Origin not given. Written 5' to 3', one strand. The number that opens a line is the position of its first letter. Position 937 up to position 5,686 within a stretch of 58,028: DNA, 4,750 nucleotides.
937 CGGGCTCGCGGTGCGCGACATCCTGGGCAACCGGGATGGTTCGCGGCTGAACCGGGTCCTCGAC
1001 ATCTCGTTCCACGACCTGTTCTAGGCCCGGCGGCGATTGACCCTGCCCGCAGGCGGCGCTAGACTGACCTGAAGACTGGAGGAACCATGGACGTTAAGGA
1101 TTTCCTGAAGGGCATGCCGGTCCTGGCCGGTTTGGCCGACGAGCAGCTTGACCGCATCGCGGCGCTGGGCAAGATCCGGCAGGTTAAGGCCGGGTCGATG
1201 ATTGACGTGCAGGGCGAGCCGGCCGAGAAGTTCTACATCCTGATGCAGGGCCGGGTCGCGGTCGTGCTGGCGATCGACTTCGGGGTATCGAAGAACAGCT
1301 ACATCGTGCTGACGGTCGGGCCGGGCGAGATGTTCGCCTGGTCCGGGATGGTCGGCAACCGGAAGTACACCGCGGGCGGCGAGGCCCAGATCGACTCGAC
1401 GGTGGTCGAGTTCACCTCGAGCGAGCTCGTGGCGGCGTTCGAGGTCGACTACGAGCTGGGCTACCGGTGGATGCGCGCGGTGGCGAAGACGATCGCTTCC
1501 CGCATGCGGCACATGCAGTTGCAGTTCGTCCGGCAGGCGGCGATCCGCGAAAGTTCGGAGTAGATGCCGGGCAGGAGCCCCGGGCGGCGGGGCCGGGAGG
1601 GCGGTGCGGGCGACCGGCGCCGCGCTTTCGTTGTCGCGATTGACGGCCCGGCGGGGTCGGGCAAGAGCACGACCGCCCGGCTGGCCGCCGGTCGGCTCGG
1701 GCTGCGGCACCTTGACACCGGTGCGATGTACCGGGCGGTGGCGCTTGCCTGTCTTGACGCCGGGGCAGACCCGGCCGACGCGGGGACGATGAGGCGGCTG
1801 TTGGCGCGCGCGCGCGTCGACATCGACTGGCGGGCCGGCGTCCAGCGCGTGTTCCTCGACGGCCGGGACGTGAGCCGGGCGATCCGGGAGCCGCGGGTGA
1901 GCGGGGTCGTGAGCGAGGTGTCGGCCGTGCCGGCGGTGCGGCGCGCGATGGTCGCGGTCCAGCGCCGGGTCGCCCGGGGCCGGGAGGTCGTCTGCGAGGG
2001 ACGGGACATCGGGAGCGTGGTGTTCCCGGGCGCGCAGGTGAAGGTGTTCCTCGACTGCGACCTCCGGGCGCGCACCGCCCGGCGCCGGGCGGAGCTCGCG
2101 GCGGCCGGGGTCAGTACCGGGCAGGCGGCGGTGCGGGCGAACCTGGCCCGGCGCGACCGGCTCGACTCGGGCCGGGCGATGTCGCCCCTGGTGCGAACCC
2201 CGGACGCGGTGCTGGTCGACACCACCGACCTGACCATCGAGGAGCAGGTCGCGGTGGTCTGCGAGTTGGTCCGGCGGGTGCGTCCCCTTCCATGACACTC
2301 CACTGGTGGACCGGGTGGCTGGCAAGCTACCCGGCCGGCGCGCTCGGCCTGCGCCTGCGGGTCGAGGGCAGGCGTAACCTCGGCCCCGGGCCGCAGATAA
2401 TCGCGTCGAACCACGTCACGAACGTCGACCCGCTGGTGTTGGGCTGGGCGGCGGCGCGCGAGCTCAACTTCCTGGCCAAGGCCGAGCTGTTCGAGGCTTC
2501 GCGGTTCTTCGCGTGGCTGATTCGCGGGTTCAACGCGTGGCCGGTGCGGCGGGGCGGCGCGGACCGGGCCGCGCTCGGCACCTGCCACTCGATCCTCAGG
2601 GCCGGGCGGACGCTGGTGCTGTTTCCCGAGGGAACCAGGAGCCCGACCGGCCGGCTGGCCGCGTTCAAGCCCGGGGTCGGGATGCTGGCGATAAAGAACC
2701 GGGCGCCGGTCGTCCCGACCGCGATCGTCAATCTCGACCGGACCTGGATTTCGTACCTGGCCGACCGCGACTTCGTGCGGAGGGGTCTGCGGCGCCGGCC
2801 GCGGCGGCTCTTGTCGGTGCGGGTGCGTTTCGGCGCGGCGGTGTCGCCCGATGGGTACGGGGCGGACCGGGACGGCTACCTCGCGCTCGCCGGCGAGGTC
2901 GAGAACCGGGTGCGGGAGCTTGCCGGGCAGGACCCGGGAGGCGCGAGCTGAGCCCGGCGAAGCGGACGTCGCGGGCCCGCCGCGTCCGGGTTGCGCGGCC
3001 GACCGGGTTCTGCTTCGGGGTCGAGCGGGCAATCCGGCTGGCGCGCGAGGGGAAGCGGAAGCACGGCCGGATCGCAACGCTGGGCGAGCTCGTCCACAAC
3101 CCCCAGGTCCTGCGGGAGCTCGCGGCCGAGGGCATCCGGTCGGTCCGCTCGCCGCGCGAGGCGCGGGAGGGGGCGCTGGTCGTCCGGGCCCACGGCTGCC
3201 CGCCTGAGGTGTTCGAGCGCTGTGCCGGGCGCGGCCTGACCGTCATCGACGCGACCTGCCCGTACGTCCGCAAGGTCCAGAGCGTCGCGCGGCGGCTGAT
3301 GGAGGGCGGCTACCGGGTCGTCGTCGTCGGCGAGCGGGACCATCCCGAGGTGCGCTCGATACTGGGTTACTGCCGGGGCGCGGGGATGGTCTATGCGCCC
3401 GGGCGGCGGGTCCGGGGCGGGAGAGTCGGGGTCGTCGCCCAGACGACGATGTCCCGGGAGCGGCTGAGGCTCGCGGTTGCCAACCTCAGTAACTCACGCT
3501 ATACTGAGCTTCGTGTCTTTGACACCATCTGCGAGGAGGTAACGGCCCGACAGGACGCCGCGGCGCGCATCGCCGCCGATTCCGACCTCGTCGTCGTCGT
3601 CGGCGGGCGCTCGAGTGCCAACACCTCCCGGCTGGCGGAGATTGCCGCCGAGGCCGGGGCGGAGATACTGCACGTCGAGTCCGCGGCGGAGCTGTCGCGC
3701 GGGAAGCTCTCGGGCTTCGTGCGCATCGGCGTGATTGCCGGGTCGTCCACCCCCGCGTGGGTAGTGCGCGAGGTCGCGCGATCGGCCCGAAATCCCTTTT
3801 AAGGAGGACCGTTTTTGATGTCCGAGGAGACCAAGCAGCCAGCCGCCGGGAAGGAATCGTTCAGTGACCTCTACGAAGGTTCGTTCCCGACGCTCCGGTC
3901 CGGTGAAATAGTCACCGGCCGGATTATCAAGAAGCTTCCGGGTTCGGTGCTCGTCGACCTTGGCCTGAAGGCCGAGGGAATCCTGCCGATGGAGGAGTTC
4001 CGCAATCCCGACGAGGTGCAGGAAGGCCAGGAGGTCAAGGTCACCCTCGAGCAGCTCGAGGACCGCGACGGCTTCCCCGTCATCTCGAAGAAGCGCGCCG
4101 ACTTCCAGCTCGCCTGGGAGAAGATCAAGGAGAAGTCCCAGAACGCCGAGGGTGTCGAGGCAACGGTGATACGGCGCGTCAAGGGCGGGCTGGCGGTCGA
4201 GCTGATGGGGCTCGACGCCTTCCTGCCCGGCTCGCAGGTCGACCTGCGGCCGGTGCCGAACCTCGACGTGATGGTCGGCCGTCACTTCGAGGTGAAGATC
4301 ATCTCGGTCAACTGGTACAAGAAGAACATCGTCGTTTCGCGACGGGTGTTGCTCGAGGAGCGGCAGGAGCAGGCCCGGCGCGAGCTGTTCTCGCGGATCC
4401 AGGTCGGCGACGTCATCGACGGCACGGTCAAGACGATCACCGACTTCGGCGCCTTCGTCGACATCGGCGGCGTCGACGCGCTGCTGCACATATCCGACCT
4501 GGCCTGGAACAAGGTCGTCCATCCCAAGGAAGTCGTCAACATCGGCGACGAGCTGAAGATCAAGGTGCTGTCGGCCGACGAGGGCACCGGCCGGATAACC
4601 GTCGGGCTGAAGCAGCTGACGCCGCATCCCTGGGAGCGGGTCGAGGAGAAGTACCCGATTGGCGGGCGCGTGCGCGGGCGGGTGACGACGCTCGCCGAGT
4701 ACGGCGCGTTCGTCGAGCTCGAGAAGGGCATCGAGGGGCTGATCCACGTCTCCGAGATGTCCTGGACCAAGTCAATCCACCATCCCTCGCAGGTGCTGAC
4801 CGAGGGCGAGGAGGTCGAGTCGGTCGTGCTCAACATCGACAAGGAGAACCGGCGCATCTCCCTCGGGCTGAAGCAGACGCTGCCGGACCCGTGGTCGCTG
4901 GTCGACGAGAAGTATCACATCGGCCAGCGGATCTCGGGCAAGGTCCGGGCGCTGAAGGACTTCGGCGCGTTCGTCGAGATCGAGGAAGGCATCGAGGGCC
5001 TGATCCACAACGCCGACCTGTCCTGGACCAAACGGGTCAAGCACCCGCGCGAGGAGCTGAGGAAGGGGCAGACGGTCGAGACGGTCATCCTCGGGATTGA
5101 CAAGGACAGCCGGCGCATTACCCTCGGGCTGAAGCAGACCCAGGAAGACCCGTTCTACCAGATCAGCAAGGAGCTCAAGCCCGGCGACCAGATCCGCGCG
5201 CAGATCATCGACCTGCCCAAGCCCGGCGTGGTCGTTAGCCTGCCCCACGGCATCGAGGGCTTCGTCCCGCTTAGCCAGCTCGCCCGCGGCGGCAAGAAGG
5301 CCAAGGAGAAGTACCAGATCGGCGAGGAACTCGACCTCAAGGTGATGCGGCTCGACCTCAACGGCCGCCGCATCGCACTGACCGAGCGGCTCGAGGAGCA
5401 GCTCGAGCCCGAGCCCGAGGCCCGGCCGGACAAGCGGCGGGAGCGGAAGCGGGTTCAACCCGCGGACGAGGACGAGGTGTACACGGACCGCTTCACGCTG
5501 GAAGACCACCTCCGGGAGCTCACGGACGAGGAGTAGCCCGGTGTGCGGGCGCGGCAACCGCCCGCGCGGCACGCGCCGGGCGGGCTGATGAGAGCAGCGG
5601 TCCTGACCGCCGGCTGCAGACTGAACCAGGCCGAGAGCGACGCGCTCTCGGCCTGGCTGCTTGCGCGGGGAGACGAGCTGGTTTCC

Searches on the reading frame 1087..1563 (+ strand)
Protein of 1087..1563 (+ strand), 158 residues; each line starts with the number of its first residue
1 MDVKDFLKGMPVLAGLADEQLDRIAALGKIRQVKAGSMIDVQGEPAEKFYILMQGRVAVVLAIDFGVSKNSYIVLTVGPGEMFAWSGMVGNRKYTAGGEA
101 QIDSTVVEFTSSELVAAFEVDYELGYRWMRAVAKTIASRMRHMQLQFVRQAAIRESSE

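Call 21: search_protein_families(library=pfam, proteins=[window:1087-1563:+], max_evalue=0.001)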
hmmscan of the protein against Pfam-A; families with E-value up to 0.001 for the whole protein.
window:1087-1563:+ (158 aa): 1 family
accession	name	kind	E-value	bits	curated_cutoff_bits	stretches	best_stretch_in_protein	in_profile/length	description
PF00027.35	cNMP_binding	-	4.3e-12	46.3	27.5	1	31-118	2-86/89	Cyclic nucleotide-binding domain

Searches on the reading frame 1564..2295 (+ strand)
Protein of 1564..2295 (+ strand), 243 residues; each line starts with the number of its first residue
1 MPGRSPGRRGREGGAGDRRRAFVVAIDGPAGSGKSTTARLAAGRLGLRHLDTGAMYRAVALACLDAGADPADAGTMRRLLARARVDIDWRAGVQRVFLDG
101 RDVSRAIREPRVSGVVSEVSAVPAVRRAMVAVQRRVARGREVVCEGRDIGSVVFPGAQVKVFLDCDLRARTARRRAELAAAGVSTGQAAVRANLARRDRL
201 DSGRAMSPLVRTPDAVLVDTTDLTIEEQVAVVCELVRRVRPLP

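Call 21: search_protein_families(library=pfam, proteins=[window:1564-2295:+], max_evalue=0.001)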
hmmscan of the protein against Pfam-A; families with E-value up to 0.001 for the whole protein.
window:1564-2295:+ (243 aa): 3 families
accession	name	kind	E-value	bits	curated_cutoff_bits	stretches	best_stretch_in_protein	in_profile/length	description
PF02224.24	Cytidylate_kin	-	1.4e-62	211.6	26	1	24-237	1-210/211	Cytidylate kinase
PF13207.12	AAA_17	-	0.0003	21.5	27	1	28-61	2-35/136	AAA domain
PF13189.12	Cytidylate_kin2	-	0.00046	20.8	28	0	23-177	1-131/176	Cytidylate kinase-like family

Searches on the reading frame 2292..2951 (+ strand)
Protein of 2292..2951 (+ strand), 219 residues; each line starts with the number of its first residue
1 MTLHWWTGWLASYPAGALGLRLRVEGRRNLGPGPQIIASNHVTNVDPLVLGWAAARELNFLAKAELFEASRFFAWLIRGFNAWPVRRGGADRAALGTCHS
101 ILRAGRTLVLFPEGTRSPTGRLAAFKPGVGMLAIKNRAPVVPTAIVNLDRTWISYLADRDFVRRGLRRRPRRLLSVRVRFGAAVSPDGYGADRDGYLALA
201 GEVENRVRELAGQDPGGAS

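Call 21: search_protein_families(library=pfam, proteins=[window:2292-2951:+], max_evalue=0.001)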
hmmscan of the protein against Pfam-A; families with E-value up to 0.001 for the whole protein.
window:2292-2951:+ (219 aa): 1 family
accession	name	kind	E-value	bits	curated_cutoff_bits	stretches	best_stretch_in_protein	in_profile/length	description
PF01553.26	Acyltransferase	-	5.7e-27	94.5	23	1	21-145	1-131/132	Acyltransferase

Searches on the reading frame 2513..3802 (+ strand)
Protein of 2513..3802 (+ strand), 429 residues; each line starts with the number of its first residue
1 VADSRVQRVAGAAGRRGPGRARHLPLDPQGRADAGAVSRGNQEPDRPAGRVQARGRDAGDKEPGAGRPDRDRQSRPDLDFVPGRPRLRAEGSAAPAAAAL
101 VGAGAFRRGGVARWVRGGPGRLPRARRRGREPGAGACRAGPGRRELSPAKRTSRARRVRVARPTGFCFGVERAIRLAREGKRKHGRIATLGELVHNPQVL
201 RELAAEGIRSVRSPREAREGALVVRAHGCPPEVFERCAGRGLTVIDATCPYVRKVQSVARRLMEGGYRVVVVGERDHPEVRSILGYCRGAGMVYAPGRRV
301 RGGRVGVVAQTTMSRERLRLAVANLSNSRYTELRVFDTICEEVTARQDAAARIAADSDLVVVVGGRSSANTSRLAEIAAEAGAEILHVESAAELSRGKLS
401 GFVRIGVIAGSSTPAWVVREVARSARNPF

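Call 21: search_protein_families(library=pfam, proteins=[window:2513-3802:+], max_evalue=0.001)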
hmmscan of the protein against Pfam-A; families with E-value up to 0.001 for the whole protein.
window:2513-3802:+ (429 aa): 1 family
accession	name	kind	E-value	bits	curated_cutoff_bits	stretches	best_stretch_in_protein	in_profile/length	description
PF02401.23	LYTB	-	7.9e-80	268.4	24.5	1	158-423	1-264/267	LytB protein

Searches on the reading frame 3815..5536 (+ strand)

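Call 21: search_protein_families(library=pfam, proteins=[window:3815-5536:+], max_evalue=0.001)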
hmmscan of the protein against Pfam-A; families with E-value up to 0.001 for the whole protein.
window:3815-5536:+ (573 aa): 6 families
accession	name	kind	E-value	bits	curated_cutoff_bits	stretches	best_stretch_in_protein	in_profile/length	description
PF00575.29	S1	-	8.6e-89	292.4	22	6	195-265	2-73/74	S1 RNA binding domain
PF23459.1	S1_RRP5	-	5.9e-26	91.3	27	2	370-437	4-70/72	RRP5 S1 domain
PF13509.12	S1_2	-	1.3e-11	44.8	21.8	0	198-230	2-35/61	S1 domain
PF21710.3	Spt6_S1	-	2.2e-11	44.3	27.5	0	367-441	14-88/91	Spt6, S1/OB domain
PF17092.11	PCB_OB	-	7.2e-06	27.2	27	0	277-331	26-80/111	Penicillin-binding protein OB-like domain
PF25522.1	OB_cyt-4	-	1.4e-05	25.9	27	0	121-174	24-73/77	Mitochondrial protein cyt-4, OB-fold domain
